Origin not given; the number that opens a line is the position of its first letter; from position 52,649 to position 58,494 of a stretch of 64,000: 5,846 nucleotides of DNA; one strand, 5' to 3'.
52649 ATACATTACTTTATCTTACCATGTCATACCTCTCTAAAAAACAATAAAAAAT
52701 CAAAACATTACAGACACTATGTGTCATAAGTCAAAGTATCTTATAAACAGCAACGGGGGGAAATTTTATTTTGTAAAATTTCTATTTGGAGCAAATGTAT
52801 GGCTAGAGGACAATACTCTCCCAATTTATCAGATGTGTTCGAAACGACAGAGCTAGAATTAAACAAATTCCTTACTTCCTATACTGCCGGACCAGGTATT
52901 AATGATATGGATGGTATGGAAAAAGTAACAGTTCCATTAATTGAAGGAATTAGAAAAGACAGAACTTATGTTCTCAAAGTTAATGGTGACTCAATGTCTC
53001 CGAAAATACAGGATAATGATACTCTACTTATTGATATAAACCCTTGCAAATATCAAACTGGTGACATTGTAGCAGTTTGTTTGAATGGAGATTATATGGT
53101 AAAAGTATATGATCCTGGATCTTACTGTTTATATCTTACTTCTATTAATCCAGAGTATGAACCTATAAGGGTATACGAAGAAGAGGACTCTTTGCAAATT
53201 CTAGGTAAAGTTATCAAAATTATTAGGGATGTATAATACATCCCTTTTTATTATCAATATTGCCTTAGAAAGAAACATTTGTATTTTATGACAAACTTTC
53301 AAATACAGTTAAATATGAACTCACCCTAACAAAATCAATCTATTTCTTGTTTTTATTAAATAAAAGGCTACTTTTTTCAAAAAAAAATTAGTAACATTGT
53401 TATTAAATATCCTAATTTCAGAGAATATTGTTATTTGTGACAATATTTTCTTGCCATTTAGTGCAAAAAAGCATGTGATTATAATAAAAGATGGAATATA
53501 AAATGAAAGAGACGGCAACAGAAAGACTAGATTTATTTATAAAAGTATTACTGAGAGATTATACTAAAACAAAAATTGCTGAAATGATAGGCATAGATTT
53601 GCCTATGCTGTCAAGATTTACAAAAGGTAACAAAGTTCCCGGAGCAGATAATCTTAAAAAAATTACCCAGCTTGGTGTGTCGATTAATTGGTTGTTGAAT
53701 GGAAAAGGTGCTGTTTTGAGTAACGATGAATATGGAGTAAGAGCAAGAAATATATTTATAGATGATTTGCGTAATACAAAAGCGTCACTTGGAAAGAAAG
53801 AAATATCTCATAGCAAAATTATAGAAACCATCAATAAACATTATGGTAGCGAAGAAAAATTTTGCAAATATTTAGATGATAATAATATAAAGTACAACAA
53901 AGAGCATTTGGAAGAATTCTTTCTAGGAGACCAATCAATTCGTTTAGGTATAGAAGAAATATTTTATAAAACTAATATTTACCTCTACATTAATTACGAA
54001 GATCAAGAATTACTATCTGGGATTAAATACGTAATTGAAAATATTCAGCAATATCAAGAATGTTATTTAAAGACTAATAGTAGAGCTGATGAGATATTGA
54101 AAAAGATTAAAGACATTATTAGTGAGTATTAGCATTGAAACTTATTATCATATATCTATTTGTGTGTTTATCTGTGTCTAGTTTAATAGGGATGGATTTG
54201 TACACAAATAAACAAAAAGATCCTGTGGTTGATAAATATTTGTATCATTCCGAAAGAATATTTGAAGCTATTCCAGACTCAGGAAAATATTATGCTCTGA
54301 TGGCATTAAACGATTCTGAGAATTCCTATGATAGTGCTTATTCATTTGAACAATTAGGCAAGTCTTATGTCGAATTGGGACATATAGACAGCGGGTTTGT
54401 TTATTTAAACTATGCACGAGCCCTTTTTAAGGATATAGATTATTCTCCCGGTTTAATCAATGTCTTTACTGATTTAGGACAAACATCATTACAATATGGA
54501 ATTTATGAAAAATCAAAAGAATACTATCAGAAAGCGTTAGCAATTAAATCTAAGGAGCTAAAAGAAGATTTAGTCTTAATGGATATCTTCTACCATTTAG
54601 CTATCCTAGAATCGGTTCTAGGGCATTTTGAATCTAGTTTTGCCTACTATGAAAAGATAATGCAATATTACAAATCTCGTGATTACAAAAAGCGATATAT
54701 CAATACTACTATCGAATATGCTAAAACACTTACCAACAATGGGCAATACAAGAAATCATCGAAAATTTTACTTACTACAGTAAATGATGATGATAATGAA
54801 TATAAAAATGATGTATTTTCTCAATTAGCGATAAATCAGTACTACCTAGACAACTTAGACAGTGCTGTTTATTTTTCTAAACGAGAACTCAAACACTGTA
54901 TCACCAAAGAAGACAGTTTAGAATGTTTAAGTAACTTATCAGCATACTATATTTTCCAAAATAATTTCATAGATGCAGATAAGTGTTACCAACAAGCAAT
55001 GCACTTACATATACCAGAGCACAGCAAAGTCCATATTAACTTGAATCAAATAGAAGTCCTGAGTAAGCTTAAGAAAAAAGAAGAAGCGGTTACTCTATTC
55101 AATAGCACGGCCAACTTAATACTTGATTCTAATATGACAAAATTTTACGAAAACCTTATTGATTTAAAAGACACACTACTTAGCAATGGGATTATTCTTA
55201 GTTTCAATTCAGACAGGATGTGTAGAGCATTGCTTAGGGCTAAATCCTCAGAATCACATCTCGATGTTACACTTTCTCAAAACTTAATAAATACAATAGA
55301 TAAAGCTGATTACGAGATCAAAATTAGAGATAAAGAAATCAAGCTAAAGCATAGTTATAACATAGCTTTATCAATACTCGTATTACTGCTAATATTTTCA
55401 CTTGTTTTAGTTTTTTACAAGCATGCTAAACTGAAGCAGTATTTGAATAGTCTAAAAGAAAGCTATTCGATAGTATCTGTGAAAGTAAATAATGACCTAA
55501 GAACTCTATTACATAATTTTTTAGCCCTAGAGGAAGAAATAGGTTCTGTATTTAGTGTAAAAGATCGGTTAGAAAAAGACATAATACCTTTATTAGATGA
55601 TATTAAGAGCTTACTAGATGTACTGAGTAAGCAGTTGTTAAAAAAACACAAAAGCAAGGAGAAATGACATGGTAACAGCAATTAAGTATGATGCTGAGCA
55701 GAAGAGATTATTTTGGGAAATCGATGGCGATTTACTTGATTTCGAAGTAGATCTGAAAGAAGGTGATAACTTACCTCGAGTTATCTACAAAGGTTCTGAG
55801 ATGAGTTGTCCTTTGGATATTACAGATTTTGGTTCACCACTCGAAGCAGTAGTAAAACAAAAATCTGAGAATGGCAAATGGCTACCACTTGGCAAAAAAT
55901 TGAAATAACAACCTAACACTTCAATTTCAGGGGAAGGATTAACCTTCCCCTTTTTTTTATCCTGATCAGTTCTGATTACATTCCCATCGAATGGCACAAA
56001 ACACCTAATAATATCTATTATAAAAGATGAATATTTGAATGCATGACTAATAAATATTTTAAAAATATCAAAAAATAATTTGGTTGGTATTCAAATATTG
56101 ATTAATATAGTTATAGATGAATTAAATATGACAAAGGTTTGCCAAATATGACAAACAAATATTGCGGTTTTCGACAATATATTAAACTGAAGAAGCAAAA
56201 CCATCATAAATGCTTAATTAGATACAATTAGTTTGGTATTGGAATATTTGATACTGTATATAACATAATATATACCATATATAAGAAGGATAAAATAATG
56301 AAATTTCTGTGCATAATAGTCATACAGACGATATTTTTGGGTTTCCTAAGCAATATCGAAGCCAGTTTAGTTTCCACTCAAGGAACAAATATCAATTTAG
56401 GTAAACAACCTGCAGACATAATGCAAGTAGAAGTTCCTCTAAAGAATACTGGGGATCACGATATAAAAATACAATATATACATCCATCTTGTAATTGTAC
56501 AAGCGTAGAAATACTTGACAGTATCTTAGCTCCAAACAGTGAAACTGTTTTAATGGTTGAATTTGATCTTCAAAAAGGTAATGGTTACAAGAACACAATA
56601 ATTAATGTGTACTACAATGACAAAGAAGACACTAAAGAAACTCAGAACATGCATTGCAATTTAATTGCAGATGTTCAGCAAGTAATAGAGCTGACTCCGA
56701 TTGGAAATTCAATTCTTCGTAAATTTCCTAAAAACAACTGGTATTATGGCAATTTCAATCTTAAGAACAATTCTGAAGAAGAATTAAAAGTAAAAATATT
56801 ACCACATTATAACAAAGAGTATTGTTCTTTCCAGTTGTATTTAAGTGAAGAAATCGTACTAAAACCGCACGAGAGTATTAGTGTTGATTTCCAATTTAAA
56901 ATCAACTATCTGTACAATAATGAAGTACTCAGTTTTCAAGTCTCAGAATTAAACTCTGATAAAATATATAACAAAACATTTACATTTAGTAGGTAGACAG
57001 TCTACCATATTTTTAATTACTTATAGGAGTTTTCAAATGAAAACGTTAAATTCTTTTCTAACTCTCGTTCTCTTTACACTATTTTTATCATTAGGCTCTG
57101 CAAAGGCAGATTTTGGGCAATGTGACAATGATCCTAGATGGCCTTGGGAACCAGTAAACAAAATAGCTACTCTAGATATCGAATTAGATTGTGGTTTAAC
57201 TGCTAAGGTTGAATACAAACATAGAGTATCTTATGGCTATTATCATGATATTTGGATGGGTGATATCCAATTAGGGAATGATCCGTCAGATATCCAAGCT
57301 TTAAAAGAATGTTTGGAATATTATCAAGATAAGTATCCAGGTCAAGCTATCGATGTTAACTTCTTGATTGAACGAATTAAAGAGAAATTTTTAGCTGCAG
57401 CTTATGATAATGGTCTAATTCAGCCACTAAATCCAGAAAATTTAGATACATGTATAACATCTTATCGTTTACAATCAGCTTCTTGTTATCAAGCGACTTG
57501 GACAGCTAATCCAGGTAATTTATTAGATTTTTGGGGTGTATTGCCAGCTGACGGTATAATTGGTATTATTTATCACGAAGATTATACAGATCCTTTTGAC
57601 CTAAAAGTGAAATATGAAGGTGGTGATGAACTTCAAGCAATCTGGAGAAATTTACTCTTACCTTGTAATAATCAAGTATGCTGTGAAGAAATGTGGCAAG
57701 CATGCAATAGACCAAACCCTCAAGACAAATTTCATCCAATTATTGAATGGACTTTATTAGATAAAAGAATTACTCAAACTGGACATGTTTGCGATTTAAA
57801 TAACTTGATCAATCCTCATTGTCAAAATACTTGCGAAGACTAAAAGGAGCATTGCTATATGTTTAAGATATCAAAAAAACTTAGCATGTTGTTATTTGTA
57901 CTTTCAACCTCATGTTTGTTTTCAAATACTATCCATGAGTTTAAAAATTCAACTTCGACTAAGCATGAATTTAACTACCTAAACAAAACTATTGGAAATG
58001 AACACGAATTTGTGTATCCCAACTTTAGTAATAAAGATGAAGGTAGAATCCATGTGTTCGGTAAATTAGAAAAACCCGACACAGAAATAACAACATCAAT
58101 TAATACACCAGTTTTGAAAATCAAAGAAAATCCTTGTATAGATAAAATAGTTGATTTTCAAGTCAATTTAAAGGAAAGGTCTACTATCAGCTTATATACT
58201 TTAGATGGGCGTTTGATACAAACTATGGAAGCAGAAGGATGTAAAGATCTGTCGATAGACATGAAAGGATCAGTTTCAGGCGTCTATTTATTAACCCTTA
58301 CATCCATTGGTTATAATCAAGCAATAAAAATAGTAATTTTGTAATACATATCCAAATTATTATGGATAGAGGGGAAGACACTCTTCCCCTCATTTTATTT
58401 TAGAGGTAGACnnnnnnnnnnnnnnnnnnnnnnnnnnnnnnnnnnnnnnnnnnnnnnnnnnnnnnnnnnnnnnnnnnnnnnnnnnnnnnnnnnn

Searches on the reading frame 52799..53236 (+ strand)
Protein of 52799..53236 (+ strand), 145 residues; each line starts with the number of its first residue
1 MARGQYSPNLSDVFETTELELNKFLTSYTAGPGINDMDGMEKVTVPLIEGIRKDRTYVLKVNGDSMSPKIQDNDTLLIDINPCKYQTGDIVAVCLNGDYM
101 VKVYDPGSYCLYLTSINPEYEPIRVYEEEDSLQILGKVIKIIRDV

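Call 39: search_protein_families(library=pfam, proteins=[window:52799-53236:+], max_evalue=0.001)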
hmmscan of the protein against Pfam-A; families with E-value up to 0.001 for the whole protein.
window:52799-53236:+ (145 aa): 1 family
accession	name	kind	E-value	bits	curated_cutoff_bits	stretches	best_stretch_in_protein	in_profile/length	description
PF00717.28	Peptidase_S24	-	9.9e-22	77.3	23.3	1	27-139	5-116/116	Peptidase S24-like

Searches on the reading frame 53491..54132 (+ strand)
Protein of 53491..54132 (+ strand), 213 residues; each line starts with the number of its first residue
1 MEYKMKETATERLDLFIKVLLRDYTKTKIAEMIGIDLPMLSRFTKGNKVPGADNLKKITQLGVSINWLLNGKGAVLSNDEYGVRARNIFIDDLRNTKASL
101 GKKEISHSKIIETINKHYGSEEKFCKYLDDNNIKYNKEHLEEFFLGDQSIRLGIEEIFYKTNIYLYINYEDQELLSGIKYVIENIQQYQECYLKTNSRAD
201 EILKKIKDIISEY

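Call 39: search_protein_families(library=pfam, proteins=[window:53491-54132:+], max_evalue=0.001)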
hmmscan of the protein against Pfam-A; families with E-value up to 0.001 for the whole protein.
window:53491-54132:+ (213 aa): 2 families
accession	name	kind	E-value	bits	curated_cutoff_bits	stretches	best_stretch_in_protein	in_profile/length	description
PF12844.13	HTH_19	-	7.2e-06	26.3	30.2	1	24-73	13-63/64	Helix-turn-helix domain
PF01381.28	HTH_3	-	0.00012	22.4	23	1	21-67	7-54/55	Helix-turn-helix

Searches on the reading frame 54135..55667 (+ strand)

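Call 24: search_protein_families(library=pfam, proteins=[window:54135-55667:+], max_evalue=0.001)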
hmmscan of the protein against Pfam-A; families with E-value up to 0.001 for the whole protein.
window:54135-55667:+ (510 aa): 4 families
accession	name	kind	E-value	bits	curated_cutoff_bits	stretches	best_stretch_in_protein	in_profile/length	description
PF13424.12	TPR_12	-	7.1e-12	45.8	30.1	0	70-138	5-75/77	Tetratricopeptide repeat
PF07719.23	TPR_2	-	1.2e-08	34.8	27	0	113-137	6-30/34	Tetratricopeptide repeat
PF13374.12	TPR_10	-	7.6e-07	29.4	27.5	0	262-292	2-32/42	Tetratricopeptide repeat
PF00515.34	TPR_1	-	6.8e-05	23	27.8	0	110-138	3-31/34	Tetratricopeptide repeat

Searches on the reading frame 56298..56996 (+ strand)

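Call 39: search_protein_families(library=pfam, proteins=[window:56298-56996:+], max_evalue=0.001)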
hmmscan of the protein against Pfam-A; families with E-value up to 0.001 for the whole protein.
window:56298-56996:+ (232 aa): 3 families
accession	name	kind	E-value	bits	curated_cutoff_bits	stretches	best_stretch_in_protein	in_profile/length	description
PF07610.17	DUF1573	-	4.5e-12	46.3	26.1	1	30-113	6-90/98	Protein of unknown function (DUF1573)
PF22544.2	HYDIN_VesB_CFA65-like_Ig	-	3.1e-11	43.8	25.5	1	30-112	8-92/100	HYDIN/CFA65/VesB-like, Ig-like domain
PF22067.2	Cep192_D3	-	1e-05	26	27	0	31-104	8-82/99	Cep192 domain 3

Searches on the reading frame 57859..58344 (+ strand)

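Call 39: search_protein_families(library=pfam, proteins=[window:57859-58344:+], max_evalue=0.001)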
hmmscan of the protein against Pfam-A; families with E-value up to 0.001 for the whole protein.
window:57859-58344:+ (161 aa): 1 family
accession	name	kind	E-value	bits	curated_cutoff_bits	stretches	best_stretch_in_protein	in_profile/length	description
PF18962.6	Por_Secre_tail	-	1.3e-05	25.8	27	1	91-160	4-75/75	Secretion system C-terminal sorting domain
